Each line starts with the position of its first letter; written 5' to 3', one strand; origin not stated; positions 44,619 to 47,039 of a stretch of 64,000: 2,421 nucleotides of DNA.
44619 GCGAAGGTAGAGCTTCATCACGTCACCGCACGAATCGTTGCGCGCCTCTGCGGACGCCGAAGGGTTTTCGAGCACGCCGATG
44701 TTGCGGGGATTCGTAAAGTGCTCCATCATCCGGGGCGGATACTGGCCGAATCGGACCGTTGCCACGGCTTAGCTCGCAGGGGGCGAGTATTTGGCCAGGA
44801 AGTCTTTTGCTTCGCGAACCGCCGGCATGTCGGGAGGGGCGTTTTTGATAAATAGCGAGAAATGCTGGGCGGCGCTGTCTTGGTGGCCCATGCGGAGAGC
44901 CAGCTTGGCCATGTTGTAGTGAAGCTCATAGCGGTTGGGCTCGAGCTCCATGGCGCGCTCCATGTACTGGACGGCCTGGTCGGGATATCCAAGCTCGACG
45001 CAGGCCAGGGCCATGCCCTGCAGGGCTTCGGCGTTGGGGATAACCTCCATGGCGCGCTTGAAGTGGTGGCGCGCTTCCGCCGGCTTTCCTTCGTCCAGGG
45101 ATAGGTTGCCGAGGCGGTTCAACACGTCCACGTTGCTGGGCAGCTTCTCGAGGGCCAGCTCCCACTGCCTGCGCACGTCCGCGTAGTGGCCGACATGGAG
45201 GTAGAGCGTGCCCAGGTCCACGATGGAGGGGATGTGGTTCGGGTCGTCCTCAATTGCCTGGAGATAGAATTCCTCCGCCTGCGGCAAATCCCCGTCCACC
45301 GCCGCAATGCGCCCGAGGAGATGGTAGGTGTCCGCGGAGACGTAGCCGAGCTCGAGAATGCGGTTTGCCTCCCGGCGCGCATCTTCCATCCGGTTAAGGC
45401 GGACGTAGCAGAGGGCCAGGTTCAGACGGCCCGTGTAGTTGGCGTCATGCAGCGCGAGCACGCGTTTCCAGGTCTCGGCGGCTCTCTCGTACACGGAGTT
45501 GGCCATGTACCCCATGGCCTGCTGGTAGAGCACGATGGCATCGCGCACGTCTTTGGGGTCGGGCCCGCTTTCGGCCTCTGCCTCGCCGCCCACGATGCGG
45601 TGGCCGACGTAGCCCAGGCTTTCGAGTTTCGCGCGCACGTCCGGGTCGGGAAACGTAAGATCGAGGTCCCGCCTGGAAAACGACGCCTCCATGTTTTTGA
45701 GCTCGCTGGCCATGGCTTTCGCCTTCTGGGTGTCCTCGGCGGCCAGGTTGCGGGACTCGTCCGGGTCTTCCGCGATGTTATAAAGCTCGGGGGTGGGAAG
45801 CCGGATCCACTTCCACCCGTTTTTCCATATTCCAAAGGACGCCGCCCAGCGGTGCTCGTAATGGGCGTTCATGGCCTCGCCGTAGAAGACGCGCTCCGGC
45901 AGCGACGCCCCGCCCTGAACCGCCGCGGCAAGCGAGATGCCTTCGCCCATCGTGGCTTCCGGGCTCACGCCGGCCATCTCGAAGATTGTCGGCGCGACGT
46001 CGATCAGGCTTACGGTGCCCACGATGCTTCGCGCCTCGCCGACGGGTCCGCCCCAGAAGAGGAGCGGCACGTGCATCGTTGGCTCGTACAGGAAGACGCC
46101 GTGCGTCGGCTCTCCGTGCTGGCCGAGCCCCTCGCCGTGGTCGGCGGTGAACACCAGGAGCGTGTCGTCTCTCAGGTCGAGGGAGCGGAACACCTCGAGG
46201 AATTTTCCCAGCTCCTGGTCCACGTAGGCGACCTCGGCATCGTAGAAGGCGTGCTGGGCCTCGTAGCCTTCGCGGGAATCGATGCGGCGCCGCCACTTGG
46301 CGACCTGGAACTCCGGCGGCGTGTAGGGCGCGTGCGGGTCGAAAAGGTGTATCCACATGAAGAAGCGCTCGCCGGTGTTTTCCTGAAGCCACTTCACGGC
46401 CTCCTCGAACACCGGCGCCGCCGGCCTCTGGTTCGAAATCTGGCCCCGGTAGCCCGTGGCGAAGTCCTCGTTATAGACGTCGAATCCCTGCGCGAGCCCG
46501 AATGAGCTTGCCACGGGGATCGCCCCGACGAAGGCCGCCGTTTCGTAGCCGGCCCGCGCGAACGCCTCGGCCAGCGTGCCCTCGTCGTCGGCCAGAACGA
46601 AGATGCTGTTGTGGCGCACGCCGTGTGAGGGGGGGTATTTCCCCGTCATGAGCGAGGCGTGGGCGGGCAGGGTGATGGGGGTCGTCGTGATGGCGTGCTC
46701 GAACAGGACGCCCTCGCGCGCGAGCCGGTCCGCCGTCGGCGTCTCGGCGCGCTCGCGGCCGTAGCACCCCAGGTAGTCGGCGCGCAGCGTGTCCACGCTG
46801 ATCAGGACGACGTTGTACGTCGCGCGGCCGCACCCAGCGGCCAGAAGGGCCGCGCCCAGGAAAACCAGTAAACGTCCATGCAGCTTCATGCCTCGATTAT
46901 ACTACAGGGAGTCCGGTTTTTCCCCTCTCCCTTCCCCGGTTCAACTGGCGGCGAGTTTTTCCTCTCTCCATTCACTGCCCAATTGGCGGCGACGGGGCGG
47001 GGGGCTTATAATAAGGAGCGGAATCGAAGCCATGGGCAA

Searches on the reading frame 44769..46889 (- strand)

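Call 9: search_protein_families(library=pfam, proteins=[window:44769-46889:-], max_evalue=0.001)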
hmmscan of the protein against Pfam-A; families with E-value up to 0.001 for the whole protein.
window:44769-46889:- (706 aa): 22 families
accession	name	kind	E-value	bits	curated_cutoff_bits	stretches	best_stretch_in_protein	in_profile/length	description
PF00884.28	Sulfatase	-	8.8e-50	170.2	25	1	26-308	2-301/301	Sulfatase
PF07719.23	TPR_2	-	5.1e-27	92.2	27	2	620-652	1-33/34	Tetratricopeptide repeat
PF13431.12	TPR_17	-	4.1e-20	70.7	24.4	1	541-571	1-31/34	Tetratricopeptide repeat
PF01663.27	Phosphodiest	-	3.5e-19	70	23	1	27-252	1-220/342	Type I phosphodiesterase / nucleotide pyrophosphatase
PF14559.12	TPR_19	-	3.9e-19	69.2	25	2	634-694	5-64/68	Tetratricopeptide repeat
PF13432.12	TPR_16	-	3.9e-17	62.8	32.7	2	455-512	1-58/65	Tetratricopeptide repeat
PF13181.12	TPR_8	-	5e-17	61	25.7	1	620-652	1-33/34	Tetratricopeptide repeat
PF00515.34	TPR_1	-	5.3e-16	58.1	27.8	0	588-619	2-33/34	Tetratricopeptide repeat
PF13428.12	TPR_14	-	1.2e-15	56.9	23.5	1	621-663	2-44/44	Tetratricopeptide repeat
PF13424.12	TPR_12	-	7.7e-14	52.1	30.1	1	589-649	5-74/77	Tetratricopeptide repeat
PF16347.10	SGSH_C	-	1.5e-10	41.8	29.3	1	266-398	10-149/154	N-sulphoglucosamine sulphohydrolase, C-terminal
PF13371.12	TPR_9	-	1.2e-09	38.4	35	0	637-695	12-69/73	Tetratricopeptide repeat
PF13176.12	TPR_7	-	1.9e-08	34.2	27.9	0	622-651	1-30/36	Tetratricopeptide repeat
PF23914.1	TPR_CcmH_CycH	-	8.6e-08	32.6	42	0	522-620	53-154/158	Cytochrome c-type biogenesis protein H TPR domain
PF13174.12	TPR_6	-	6.4e-07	30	26.3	0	658-685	4-31/33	Tetratricopeptide repeat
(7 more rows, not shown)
